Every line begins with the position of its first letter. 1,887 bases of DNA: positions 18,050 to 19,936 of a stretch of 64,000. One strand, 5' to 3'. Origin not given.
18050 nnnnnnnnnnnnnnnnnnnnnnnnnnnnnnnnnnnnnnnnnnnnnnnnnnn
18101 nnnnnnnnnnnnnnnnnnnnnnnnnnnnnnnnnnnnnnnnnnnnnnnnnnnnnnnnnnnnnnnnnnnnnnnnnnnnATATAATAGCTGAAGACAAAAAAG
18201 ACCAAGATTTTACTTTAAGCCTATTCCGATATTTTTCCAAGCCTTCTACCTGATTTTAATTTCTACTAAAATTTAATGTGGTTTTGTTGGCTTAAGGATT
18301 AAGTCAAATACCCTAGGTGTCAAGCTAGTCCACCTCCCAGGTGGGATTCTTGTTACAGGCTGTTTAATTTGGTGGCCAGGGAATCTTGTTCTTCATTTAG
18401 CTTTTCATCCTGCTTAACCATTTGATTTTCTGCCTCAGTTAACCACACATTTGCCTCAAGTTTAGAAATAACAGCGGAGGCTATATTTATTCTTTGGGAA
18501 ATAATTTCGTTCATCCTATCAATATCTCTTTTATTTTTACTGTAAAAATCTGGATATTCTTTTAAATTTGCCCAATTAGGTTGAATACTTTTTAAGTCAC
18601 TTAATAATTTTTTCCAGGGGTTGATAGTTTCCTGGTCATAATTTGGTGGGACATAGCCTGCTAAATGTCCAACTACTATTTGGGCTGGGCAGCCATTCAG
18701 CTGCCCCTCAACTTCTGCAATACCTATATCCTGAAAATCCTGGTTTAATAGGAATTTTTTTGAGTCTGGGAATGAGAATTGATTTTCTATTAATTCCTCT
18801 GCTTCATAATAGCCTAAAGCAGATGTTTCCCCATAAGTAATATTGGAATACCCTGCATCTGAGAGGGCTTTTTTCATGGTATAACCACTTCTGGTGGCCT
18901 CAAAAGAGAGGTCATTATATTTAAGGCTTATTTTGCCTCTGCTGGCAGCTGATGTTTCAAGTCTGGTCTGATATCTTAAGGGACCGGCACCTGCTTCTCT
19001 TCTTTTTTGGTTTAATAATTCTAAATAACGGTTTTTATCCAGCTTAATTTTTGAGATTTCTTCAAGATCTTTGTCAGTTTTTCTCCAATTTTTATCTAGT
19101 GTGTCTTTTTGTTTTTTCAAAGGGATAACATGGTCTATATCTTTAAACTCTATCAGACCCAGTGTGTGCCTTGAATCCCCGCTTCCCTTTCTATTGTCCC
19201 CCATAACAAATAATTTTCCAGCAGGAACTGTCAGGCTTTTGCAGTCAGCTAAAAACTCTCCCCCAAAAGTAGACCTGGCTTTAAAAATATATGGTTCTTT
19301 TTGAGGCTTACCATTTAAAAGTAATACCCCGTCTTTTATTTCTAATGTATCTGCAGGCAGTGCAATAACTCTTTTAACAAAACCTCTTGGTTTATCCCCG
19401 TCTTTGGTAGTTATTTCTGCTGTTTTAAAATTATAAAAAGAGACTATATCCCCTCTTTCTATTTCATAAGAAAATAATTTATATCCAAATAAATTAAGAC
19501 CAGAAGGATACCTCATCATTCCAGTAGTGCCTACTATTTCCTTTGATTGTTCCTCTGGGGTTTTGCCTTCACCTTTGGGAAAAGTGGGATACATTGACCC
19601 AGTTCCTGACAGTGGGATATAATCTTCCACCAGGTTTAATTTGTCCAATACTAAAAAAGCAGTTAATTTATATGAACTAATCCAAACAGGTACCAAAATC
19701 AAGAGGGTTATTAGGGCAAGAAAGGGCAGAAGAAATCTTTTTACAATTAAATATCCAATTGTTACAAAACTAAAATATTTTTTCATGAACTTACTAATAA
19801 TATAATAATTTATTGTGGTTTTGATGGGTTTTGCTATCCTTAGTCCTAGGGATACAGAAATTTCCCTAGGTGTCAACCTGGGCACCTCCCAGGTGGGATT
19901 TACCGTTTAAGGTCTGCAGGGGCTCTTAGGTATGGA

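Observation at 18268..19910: Repeat family 1 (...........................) as ~80-bp direct repeats bracketing a single gene; four copies in window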

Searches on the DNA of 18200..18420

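Call 17: search_rna_families(source=window, start=18200, end=18420, threshold=evalue, max_evalue=10, show_alignments=3)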
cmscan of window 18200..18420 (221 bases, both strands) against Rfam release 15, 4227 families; matches with E-value up to 10: 2.
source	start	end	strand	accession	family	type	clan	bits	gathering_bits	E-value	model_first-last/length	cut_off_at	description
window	18278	18313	-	RF03815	mir-3051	Gene; miRNA;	-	15.3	100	5.8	21-55/77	no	mir-3051 microRNA precursor family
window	18249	18310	-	RF02619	BSnc115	Gene; sRNA;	-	12.4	115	7.8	1-91/91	no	Brucella sRNA 115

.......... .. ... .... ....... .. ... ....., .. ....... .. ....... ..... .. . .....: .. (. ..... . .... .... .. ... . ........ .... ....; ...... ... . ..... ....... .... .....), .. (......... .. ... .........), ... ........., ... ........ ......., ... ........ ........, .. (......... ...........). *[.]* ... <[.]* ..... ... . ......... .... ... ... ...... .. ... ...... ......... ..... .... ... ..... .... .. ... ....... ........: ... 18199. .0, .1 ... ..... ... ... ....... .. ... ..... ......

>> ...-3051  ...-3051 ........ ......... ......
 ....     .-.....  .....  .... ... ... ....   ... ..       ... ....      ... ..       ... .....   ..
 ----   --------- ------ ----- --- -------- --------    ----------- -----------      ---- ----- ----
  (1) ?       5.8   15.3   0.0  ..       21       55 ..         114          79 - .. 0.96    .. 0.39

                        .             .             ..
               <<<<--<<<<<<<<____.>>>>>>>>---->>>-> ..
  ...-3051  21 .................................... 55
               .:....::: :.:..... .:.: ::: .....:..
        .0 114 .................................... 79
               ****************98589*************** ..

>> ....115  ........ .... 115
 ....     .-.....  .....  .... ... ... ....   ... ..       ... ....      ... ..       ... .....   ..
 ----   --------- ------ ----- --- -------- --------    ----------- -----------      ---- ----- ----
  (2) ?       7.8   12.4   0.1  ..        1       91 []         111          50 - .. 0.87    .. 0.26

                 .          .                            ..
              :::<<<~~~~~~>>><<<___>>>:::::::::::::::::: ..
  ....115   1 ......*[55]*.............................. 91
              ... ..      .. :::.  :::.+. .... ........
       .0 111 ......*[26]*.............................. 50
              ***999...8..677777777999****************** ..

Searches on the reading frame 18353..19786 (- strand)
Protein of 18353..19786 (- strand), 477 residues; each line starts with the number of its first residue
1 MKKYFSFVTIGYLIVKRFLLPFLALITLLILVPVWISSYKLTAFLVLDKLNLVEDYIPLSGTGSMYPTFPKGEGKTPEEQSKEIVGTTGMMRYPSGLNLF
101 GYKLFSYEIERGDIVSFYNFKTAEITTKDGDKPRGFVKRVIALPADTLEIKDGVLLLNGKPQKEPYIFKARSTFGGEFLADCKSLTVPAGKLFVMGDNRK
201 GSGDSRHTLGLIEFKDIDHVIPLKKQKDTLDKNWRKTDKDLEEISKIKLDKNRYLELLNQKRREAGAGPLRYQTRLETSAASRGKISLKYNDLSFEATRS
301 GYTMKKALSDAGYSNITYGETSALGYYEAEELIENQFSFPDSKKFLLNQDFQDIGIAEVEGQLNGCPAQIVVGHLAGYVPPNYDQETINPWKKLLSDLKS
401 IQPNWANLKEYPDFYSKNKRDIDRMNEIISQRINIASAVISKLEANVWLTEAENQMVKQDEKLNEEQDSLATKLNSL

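Call 63: find_related_loci(query=window:18353-19786:-, collection=metagenome_contigs, flank=4000)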
Query window:18353-19786:- (477 aa) in metagenome_contigs; peptide patterns used: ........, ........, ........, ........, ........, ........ (x = any residue, [..] = any of these).
128 stretches matched a pattern; 9 encode a relative of the query (tblastn E <= 1e-3); 9 distinct loci.
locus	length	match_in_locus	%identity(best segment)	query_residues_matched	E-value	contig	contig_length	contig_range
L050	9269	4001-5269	50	49-475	1e-142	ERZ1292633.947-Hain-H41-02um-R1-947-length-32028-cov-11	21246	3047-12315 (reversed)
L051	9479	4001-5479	45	10-477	2e-142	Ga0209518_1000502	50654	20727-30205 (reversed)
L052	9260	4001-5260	51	57-477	9e-141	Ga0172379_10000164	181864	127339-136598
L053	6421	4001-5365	48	30-475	4e-139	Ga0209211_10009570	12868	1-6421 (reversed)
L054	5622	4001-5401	45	15-475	7e-137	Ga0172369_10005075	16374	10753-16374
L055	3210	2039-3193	49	14-392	1e-120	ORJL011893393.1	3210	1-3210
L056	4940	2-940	52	164-477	5e-107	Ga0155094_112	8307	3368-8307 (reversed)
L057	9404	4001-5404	42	17-476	3e-124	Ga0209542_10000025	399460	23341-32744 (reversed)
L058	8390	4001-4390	26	108-207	2e-7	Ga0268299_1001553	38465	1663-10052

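Call 89: search_protein_families(library=pfam, proteins=[window:18353-19786:-], max_evalue=0.001)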
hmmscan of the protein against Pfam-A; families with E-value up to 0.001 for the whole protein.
window:18353-19786:- (477 aa): 1 family
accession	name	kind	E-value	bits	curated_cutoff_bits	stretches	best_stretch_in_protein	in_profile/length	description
PF10502.14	Peptidase_S26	-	2.2e-23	83.5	22.9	1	62-217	30-159/168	Signal peptidase, peptidase S26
